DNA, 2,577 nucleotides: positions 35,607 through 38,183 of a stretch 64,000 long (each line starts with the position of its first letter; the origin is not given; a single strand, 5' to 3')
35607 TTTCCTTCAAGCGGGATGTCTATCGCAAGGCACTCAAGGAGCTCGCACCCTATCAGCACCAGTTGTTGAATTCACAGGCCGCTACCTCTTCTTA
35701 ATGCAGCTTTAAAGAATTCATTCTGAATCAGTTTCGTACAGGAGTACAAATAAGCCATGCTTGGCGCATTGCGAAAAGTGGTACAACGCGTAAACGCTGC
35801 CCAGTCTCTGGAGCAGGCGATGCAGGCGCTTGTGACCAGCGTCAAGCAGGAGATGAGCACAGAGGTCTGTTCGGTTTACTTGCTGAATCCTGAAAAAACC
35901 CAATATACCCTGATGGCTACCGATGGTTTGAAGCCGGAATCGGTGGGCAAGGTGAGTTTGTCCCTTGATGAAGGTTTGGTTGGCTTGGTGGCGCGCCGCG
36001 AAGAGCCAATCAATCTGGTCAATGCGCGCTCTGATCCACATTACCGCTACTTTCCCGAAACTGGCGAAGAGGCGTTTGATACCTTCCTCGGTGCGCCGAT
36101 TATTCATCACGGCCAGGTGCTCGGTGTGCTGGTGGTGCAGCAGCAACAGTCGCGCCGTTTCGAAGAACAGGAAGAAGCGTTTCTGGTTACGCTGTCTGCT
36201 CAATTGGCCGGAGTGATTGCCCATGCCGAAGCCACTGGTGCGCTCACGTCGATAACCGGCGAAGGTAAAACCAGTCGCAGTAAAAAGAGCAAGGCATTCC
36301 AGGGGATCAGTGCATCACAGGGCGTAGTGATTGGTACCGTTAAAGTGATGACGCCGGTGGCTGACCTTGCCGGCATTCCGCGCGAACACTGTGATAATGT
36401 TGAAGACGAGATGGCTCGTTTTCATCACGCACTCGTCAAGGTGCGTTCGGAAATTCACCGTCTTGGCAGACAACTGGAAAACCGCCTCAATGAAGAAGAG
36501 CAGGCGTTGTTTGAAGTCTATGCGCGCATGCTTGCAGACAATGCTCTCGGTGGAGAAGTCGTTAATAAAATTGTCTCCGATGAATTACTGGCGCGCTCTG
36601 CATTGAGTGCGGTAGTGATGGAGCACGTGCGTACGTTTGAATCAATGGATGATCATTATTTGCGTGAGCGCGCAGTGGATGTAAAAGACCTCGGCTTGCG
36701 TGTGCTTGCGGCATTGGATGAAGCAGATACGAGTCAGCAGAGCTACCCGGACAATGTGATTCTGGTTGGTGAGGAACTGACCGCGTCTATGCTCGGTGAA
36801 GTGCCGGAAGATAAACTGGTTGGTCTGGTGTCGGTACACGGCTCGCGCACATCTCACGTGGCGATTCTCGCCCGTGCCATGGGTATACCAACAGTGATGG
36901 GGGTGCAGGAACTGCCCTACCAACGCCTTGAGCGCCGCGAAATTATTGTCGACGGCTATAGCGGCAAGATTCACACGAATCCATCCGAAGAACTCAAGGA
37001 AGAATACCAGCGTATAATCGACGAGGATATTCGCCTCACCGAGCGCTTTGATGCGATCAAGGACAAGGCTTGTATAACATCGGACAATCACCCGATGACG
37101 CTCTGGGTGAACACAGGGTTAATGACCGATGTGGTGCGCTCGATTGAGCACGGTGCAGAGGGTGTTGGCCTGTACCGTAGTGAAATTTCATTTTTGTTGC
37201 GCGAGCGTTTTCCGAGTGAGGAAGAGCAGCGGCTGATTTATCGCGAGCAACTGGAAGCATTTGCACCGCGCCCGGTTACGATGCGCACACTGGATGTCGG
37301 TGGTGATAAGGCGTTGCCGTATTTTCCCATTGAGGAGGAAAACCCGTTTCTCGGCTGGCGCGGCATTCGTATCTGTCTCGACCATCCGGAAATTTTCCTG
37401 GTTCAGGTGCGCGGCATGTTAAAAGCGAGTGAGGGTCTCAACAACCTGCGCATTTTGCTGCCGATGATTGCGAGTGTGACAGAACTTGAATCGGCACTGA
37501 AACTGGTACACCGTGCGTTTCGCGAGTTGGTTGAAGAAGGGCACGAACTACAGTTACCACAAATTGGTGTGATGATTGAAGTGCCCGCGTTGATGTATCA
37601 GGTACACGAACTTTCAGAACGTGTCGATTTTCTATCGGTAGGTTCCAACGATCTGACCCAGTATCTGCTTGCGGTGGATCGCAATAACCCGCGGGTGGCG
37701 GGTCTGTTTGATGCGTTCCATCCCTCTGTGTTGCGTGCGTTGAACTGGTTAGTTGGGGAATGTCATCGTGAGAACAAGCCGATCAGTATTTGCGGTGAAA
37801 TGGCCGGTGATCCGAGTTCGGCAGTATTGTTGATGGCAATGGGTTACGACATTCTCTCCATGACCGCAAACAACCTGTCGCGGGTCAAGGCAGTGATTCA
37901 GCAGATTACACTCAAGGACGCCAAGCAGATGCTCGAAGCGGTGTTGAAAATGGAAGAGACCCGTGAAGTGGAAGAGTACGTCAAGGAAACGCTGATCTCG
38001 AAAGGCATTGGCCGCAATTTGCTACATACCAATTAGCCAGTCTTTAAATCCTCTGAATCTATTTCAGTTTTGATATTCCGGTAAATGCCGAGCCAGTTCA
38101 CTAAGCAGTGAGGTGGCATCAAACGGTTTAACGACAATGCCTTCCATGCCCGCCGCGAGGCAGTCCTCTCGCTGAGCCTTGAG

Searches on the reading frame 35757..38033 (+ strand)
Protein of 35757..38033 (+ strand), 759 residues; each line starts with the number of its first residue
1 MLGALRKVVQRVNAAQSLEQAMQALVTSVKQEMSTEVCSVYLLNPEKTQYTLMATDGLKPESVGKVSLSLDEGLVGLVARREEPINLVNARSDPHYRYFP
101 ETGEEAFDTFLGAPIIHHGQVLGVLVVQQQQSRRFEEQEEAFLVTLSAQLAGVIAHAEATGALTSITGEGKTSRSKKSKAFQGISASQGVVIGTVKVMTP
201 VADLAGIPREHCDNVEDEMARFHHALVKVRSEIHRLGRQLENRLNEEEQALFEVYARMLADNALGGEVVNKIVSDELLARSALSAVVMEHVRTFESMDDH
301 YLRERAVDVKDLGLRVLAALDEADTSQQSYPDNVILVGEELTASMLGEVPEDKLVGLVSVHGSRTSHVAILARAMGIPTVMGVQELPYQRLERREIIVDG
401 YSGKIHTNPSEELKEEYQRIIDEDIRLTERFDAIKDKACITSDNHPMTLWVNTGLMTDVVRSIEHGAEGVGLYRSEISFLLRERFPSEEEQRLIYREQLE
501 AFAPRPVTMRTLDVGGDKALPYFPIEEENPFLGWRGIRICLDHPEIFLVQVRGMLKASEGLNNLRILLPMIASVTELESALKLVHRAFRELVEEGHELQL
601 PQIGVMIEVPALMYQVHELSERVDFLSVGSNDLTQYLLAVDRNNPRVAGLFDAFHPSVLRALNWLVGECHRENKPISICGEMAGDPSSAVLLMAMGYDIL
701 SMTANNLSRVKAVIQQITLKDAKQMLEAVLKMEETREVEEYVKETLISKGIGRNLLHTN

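Call 21: search_protein_families(library=ncbifam, proteins=[window:35757-38033:+], max_evalue=1e-10)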
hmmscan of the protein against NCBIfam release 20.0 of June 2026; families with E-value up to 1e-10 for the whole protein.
window:35757-38033:+ (759 aa): 7 families
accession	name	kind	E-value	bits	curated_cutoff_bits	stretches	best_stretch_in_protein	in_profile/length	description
NF008283.0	PRK11061.1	equivalog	1.1e-252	840.5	583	1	1-752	1-741/748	phosphoenolpyruvate--protein phosphotransferase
TIGR01417.1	PTS_I_fam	equivalog_domain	1.7e-137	459.2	341.7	1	182-743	2-565/565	phosphoenolpyruvate--protein phosphotransferase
NF008382.0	PRK11177.1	equivalog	4.7e-129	431.6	824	1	182-749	3-572/575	phosphoenolpyruvate-protein phosphotransferase PtsI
NF005057.0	PRK06464.1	equivalog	1.8e-55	188.3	598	1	500-720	566-791/798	phosphoenolpyruvate synthase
TIGR01418.1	PEP_synth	equivalog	2.3e-50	171.8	739.75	1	500-716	560-781/784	pyruvate, water dikinase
TIGR01828.1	pyru_phos_dikin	equivalog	4.8e-35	120.8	843.45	2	525-643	650-774/865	pyruvate, phosphate dikinase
NF008478.1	PRK11377.1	equivalog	8.4e-31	107.5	520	1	173-406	243-471/473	dihydroxyacetone kinase phosphoryl donor subunit DhaM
